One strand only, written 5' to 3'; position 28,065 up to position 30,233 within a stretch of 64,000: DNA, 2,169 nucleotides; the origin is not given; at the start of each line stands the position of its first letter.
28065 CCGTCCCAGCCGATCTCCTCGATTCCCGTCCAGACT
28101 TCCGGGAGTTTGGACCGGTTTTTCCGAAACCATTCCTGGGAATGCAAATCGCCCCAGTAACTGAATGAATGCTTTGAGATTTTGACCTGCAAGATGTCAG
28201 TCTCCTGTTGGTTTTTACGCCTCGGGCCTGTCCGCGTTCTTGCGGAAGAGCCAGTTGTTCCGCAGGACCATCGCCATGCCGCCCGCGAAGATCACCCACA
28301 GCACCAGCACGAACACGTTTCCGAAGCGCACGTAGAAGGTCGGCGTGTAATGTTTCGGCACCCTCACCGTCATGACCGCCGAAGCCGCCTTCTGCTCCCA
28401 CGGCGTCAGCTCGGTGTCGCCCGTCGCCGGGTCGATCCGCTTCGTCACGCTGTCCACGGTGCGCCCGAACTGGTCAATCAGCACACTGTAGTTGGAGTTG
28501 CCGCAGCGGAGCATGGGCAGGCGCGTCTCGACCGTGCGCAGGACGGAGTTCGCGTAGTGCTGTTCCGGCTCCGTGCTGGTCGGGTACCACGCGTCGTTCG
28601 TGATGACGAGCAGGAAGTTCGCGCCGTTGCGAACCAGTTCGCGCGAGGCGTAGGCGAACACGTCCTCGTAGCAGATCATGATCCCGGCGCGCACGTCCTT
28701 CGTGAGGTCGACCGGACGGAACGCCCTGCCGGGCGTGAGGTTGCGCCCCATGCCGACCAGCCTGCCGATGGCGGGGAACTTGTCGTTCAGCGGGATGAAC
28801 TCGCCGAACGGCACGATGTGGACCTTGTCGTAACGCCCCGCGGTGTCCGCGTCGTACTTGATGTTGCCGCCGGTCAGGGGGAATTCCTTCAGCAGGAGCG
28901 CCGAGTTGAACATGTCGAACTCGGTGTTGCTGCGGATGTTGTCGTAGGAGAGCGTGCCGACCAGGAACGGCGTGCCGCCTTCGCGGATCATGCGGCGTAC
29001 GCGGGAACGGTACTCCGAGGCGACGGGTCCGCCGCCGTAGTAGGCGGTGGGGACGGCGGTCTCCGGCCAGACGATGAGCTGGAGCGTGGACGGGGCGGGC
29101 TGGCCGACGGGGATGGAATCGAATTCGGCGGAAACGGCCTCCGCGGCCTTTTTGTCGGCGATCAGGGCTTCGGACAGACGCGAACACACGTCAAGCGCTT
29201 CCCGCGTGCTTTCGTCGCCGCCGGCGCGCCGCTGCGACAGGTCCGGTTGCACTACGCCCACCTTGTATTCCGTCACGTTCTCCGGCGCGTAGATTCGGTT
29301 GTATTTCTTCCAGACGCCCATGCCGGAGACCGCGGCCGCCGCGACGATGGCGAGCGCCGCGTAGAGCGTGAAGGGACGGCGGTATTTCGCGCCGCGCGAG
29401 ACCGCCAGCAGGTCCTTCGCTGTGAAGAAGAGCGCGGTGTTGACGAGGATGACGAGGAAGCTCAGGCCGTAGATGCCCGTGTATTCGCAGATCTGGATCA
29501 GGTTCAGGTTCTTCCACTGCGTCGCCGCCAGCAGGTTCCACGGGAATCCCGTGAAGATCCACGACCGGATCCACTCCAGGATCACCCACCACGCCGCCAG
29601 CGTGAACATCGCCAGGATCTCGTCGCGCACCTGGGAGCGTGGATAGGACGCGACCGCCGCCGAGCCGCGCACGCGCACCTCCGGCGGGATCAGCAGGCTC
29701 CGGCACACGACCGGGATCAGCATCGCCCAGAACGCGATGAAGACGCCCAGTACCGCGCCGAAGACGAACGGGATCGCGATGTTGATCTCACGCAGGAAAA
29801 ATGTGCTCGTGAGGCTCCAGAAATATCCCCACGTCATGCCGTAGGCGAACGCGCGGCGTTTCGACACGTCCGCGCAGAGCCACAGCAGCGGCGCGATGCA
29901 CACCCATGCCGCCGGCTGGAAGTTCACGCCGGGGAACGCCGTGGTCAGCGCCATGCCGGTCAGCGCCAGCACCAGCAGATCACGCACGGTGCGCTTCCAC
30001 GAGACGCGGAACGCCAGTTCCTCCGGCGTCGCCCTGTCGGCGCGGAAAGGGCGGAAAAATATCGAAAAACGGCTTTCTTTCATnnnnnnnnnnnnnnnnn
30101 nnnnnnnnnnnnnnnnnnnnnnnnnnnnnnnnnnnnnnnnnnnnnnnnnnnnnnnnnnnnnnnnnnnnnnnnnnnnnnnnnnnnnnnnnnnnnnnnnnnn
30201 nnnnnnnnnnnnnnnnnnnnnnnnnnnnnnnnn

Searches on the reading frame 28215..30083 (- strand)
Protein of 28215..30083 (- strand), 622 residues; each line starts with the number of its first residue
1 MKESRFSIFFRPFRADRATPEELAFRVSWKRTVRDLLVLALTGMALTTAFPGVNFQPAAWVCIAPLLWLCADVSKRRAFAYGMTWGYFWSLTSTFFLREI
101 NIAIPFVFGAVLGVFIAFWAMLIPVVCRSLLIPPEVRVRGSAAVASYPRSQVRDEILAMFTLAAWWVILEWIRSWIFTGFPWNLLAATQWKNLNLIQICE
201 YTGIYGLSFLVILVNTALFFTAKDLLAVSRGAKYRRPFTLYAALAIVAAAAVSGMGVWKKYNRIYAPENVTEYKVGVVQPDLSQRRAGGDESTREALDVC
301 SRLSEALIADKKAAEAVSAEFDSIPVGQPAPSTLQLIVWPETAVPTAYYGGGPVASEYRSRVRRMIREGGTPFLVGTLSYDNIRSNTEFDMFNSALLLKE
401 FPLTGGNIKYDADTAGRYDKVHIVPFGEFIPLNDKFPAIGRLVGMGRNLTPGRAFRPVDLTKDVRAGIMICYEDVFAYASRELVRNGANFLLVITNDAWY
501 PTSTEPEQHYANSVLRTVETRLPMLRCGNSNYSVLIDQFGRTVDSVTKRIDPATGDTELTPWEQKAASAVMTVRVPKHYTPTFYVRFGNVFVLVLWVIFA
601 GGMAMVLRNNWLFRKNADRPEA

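Call 53: search_protein_families(library=pfam, proteins=[window:28215-30083:-], max_evalue=0.001)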
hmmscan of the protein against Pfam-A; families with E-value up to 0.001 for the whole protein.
window:28215-30083:- (622 aa): 2 families
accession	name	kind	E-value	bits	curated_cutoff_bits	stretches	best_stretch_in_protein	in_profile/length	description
PF20154.4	LNT_N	-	2.7e-30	106.1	27.1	1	43-216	2-158/159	Apolipoprotein N-acyltransferase N-terminal domain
PF00795.27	CN_hydrolase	-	1.3e-16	61.1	23.2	1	329-543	28-231/256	Carbon-nitrogen hydrolase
